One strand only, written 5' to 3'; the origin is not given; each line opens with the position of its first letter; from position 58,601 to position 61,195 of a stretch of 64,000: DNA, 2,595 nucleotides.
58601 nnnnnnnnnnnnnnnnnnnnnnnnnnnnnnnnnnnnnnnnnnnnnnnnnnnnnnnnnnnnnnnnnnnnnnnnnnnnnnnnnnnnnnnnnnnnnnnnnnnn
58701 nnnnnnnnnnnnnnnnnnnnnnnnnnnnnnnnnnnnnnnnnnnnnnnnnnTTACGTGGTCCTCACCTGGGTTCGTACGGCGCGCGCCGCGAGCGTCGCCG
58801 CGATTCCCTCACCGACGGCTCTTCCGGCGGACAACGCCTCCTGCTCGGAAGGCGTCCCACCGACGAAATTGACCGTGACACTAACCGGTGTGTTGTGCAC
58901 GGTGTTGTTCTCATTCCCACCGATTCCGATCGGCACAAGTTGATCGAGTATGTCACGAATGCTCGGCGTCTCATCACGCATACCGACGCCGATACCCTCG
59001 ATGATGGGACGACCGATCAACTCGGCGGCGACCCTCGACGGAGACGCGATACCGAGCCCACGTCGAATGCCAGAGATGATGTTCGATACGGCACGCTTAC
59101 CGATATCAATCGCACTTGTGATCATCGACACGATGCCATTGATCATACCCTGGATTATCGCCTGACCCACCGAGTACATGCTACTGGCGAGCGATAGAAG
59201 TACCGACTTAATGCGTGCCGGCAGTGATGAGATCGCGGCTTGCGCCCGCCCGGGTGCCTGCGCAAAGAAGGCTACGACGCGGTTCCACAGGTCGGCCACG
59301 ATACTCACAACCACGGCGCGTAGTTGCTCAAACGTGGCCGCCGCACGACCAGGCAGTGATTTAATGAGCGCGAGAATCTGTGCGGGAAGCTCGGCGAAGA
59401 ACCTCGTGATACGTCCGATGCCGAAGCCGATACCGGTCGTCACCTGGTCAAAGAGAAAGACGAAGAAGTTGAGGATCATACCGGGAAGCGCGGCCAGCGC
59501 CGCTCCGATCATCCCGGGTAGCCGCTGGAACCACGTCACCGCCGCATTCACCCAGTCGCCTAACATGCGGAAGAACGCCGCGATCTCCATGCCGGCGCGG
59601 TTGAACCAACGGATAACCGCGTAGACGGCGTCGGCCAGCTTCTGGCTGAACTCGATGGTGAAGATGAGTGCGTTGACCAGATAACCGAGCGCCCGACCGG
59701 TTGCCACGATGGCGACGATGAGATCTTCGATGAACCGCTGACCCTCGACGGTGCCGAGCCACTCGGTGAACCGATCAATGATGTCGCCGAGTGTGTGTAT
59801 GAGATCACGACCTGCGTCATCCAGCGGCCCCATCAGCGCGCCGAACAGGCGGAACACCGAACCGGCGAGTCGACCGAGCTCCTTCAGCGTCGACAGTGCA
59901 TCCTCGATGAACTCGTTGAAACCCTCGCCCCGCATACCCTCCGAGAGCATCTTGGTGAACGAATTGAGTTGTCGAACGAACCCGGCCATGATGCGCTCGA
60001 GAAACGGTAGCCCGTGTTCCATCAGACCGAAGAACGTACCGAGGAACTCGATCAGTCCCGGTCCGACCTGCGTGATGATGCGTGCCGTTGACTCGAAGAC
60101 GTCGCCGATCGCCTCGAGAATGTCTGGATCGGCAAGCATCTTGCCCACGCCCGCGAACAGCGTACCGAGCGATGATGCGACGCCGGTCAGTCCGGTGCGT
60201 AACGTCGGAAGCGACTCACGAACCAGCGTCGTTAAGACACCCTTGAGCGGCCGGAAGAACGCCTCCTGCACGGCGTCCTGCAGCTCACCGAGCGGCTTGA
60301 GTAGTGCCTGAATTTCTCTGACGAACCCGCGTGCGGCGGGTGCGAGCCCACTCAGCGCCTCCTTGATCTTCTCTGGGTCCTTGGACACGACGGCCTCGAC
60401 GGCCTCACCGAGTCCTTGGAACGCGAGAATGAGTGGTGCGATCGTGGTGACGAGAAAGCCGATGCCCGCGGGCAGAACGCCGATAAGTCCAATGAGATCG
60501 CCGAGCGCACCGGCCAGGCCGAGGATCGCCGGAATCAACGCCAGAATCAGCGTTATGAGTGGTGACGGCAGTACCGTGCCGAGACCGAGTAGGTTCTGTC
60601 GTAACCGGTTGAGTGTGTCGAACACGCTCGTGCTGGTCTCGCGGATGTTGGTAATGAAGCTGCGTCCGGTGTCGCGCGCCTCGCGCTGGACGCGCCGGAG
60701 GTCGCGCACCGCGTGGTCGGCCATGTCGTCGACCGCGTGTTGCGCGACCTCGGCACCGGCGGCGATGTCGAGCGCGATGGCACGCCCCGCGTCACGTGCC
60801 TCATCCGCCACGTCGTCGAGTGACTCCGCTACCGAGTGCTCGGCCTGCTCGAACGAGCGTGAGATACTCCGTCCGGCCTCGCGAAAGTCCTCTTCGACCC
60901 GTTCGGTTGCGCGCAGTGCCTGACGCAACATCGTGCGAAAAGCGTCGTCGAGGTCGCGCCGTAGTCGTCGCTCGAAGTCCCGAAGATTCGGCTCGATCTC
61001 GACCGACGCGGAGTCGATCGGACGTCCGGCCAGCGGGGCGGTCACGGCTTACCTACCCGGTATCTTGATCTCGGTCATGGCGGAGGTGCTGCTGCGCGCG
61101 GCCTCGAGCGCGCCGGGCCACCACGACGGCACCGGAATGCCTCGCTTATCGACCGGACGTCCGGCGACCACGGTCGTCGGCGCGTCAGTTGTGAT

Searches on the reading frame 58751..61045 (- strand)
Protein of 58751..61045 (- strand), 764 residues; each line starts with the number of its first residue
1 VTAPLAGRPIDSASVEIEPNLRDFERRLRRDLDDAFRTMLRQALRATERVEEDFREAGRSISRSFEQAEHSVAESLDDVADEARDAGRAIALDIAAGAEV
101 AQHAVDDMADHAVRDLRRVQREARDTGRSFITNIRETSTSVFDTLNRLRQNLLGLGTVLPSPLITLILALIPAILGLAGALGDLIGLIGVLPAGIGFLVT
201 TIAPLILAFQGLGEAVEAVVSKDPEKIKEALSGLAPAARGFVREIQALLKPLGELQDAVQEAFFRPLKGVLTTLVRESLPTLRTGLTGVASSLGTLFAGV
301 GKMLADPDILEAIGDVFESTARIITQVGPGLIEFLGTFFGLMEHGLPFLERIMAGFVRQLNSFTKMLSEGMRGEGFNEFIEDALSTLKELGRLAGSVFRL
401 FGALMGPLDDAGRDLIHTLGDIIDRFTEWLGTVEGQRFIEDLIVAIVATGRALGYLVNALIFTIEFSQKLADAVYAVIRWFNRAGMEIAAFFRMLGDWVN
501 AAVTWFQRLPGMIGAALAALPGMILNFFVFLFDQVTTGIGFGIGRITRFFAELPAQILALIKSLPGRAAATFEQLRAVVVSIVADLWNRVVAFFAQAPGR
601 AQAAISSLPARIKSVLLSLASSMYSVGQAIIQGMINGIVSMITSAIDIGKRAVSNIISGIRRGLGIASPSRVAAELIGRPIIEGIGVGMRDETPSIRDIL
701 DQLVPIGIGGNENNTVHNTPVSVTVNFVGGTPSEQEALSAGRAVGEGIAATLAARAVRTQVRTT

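Call 81: search_protein_families(library=phrogs, proteins=[window:58751-61045:-], max_evalue=0.00001)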
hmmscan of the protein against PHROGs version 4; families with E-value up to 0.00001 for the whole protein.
window:58751-61045:- (764 aa): 24 families
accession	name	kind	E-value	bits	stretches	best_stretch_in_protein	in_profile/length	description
phrog_305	-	tail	2e-58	199.8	1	5-703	8-748/1001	tail length tape measure protein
phrog_934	-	tail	7.1e-33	114.2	1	14-456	8-476/1988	tail length tape measure protein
phrog_2337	-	tail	1.3e-28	100.7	1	23-391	28-401/1326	tail length tape measure protein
phrog_6090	-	tail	3.4e-27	95.6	1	211-503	438-731/1853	tail length tape measure protein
phrog_1272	-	tail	8e-27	94.4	1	545-701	1338-1516/1606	tail length tape measure protein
phrog_1204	-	tail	1.5e-26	93.7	1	587-711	1255-1372/1483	tail protein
phrog_6435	-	tail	2.1e-26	92.7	1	172-393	298-518/2090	tail length tape measure protein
phrog_58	-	tail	1.5e-25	90.8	1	157-720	601-991/1544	tail length tape measure protein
phrog_3547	-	tail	7e-24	84.7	1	225-443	311-530/1767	tail length tape measure protein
phrog_5493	-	tail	6.3e-21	75.4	1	145-703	572-1023/1102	tail length tape measure protein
phrog_5448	-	tail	9.2e-21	73.5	1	41-698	1389-2003/3103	tail length tape measure protein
phrog_1686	-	tail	7.6e-18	64.8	1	596-704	1023-1131/1224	tail length tape measure protein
phrog_4197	-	tail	1.5e-16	60.4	1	226-404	501-689/1783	tail length tape measure protein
phrog_4200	-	tail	8.7e-14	51.9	1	167-660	192-568/732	tail length tape measure protein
phrog_1535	-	tail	3.8e-11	42.9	1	34-659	542-1020/1152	tail length tape measure protein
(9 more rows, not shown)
